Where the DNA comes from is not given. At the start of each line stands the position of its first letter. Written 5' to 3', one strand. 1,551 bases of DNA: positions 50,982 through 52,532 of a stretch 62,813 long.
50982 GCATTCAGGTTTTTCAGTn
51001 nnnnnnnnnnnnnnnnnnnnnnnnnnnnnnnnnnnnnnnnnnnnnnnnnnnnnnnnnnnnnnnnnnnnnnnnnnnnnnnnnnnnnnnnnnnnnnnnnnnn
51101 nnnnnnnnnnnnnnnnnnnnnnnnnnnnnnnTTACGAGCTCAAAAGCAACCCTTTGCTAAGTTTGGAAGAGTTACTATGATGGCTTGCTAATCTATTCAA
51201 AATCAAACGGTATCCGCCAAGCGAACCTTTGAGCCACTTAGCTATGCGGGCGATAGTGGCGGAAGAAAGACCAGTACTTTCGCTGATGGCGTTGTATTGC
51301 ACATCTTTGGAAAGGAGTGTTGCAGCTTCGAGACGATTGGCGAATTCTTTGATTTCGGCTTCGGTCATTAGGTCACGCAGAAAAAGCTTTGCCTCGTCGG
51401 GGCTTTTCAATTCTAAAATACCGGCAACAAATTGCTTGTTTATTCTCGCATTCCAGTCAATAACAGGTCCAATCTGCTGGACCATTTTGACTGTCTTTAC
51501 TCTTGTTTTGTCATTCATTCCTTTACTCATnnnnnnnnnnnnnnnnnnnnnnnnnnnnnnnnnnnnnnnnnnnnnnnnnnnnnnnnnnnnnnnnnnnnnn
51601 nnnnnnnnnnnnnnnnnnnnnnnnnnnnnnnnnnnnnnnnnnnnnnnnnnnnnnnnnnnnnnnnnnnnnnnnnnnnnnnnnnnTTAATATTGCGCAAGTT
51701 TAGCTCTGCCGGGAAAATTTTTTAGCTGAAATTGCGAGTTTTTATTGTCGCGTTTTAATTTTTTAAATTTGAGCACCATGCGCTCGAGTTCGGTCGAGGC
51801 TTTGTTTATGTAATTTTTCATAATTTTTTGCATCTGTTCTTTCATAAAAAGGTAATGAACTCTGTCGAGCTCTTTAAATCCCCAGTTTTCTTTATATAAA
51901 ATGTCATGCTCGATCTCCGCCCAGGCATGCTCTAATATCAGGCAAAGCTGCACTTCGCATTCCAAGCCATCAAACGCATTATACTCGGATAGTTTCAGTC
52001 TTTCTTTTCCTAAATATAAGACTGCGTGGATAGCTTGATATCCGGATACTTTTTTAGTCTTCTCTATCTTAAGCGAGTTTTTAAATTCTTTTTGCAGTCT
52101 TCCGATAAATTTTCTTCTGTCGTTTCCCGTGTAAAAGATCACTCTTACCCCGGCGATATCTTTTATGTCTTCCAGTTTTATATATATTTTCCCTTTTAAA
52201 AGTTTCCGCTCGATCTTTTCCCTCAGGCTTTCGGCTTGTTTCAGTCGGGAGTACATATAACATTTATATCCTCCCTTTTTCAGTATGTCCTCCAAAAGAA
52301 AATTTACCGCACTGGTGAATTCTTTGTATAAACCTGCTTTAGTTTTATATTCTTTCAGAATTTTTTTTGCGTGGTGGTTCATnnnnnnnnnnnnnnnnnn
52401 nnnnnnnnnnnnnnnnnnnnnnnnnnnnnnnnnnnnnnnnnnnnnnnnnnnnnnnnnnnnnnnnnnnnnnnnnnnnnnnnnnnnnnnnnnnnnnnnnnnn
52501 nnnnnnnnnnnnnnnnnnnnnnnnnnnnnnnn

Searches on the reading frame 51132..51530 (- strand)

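Call 67: search_protein_families(library=pfam, proteins=[window:51132-51530:-], max_evalue=0.001)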
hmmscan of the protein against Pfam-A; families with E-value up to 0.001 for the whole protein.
window:51132-51530:- (132 aa): 1 family
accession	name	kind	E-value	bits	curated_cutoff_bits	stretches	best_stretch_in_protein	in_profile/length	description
PF01371.25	Trp_repressor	-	2.9e-17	63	27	1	32-114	4-87/88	Trp repressor protein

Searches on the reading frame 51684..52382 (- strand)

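Call 67: search_protein_families(library=pfam, proteins=[window:51684-52382:-], max_evalue=0.001)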
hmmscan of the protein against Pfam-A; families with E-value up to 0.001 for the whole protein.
window:51684-52382:- (232 aa): 1 family
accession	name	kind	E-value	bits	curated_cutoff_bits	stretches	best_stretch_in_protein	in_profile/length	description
PF04607.23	RelA_SpoT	-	2e-15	57.5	27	1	45-166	1-111/113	Region found in RelA / SpoT proteins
